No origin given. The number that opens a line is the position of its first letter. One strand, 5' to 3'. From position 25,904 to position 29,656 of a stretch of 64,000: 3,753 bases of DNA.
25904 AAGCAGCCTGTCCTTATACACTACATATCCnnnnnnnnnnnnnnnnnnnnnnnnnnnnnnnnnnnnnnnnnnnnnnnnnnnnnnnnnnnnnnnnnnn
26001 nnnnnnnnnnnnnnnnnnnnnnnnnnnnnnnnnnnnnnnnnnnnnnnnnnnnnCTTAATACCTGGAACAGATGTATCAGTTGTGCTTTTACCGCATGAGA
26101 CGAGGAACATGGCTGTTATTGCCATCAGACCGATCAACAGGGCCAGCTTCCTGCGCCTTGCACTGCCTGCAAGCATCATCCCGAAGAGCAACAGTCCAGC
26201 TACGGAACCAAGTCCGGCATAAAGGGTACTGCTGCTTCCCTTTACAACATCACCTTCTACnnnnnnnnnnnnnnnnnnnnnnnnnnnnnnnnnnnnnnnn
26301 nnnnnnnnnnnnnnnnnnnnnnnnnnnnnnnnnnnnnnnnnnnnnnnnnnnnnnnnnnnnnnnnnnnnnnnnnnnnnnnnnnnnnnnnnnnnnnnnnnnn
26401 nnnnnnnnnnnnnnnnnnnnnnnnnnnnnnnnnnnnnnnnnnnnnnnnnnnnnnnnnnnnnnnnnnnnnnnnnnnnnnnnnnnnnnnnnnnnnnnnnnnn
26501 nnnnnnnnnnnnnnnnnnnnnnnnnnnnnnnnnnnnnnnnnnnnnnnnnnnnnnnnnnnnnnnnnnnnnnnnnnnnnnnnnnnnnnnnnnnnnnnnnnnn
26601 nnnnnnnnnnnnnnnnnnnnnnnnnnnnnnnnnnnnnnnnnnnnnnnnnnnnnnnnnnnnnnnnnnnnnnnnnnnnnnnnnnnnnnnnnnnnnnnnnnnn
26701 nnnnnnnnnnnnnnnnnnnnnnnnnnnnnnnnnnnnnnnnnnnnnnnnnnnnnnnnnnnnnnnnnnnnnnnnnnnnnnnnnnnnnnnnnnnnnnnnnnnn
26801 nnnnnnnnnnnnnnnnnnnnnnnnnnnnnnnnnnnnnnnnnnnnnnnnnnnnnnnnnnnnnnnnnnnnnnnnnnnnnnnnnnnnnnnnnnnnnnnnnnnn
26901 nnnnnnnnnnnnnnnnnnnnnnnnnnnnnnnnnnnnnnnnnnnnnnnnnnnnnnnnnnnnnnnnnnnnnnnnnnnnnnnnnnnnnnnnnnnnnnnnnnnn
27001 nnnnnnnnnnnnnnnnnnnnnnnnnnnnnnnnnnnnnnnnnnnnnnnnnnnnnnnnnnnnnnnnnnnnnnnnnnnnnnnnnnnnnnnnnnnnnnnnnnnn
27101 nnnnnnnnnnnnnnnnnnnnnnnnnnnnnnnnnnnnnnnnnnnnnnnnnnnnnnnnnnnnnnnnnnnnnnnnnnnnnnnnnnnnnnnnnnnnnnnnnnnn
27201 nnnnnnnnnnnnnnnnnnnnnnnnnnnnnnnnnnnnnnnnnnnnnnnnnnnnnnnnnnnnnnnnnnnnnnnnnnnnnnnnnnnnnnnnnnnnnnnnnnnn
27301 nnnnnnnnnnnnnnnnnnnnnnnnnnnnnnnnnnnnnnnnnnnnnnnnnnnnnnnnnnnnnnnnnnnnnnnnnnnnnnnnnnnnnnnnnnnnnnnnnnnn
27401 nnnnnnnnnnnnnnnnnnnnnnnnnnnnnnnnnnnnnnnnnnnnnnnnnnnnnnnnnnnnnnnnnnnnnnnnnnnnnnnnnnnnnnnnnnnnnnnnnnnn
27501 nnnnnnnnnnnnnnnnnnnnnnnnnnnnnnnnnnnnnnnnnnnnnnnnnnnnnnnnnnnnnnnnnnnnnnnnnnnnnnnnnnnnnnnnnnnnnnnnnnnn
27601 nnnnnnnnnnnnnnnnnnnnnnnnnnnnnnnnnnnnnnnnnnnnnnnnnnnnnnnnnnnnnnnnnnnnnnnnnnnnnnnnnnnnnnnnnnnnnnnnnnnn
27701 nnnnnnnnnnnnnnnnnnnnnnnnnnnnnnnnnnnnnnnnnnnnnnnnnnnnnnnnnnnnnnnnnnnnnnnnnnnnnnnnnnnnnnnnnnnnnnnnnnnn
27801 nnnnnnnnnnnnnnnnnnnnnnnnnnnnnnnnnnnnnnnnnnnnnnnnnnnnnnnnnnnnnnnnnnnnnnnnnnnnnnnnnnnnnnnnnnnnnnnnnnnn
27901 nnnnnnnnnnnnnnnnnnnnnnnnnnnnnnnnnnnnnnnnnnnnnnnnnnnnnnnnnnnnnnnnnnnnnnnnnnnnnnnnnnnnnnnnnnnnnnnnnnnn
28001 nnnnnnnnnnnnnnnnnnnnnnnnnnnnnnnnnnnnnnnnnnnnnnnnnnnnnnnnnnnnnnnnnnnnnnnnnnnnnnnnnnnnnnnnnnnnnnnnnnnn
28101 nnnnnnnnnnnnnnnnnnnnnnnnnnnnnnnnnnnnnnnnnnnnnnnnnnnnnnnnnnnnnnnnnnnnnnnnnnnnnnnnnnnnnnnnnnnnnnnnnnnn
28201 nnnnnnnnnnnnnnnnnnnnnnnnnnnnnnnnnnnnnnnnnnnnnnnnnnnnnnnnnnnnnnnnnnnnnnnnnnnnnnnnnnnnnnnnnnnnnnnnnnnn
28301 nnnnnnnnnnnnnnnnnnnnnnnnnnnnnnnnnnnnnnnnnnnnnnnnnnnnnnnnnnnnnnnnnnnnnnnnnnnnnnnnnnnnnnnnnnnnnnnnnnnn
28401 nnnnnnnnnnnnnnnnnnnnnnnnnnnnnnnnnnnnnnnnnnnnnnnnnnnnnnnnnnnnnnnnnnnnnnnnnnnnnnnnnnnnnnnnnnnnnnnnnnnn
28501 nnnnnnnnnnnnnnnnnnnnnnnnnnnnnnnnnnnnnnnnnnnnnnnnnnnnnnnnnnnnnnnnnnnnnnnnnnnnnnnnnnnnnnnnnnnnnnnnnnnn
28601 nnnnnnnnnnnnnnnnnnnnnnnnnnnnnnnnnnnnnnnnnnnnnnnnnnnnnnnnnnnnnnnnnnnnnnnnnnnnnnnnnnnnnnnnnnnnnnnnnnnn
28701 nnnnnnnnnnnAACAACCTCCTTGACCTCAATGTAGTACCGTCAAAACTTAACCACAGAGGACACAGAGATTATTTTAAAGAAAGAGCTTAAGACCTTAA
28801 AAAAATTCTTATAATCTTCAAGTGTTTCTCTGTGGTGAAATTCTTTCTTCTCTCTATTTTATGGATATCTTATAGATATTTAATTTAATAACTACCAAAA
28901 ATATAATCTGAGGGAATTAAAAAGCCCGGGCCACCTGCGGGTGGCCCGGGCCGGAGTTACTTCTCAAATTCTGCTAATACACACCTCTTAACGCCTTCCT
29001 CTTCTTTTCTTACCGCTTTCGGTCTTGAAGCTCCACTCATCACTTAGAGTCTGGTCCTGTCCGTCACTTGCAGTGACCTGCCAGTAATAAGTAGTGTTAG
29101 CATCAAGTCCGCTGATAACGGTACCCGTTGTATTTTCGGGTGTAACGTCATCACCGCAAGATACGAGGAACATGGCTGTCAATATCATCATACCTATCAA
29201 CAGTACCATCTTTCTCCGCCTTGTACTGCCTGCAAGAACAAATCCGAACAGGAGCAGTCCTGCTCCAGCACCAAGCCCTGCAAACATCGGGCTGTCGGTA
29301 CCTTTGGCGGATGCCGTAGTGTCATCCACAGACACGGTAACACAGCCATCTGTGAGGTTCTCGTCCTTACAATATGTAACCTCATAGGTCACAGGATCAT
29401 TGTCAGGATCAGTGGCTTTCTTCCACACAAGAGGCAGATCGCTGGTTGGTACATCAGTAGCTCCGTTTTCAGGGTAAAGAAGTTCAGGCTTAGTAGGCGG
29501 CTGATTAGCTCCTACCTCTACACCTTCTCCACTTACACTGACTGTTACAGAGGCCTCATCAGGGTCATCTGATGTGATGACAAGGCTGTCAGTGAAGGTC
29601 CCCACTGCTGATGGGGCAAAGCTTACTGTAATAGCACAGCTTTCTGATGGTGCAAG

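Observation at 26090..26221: FN3-like domain apparently split by an inserted two-helix membrane hairpin with an internal lipobox (four copies)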

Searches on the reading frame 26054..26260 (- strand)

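Call 66: search_protein_families(library=ncbifam, proteins=[window:26054-26260:-], max_evalue=1)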
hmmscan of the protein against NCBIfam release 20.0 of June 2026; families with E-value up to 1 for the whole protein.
seq(69 aa): 1 family
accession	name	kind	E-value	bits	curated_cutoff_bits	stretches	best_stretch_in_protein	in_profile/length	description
NF058595.1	invert_tail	domain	2.4e-07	31.1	37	1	9-62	22-78/113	lipo-invert putative C-terminal anchoring domain-containing protein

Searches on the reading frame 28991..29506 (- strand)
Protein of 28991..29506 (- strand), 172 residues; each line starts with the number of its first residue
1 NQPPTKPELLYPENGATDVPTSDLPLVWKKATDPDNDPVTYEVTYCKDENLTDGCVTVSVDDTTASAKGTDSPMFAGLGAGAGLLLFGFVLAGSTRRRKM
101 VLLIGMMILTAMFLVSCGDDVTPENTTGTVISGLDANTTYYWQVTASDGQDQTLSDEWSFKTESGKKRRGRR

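Call 9: find_homologous_proteins(query=window:28991-29506:-, max_evalue=0.001)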
Query seq(172 aa) (172 aa): 2 proteins with E <= 0.001 among 380 candidates.
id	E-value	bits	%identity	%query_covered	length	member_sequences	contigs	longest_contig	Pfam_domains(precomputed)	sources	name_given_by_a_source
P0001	2.0e-27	114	46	92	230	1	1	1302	-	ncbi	-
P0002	1.3e-5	43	42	28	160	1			PF25788.3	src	-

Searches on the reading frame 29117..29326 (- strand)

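Call 66: search_protein_families(library=ncbifam, proteins=[window:29117-29326:-], max_evalue=1)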
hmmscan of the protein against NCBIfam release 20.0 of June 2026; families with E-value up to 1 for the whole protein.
seq(70 aa): 3 families
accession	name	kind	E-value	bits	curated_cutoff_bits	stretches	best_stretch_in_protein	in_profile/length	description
NF058595.1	invert_tail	domain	4.2e-08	33.5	37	1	7-69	19-86/113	lipo-invert putative C-terminal anchoring domain-containing protein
NF028536.0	PAP2_near_MCR1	equivalog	0.018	14.8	475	1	15-50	162-197/237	PAP2 family protein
NF035944.1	PEPxxWA-CTERM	domain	0.36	10.8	35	1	24-39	9-24/24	PEPxxWA-CTERM sorting domain-containing protein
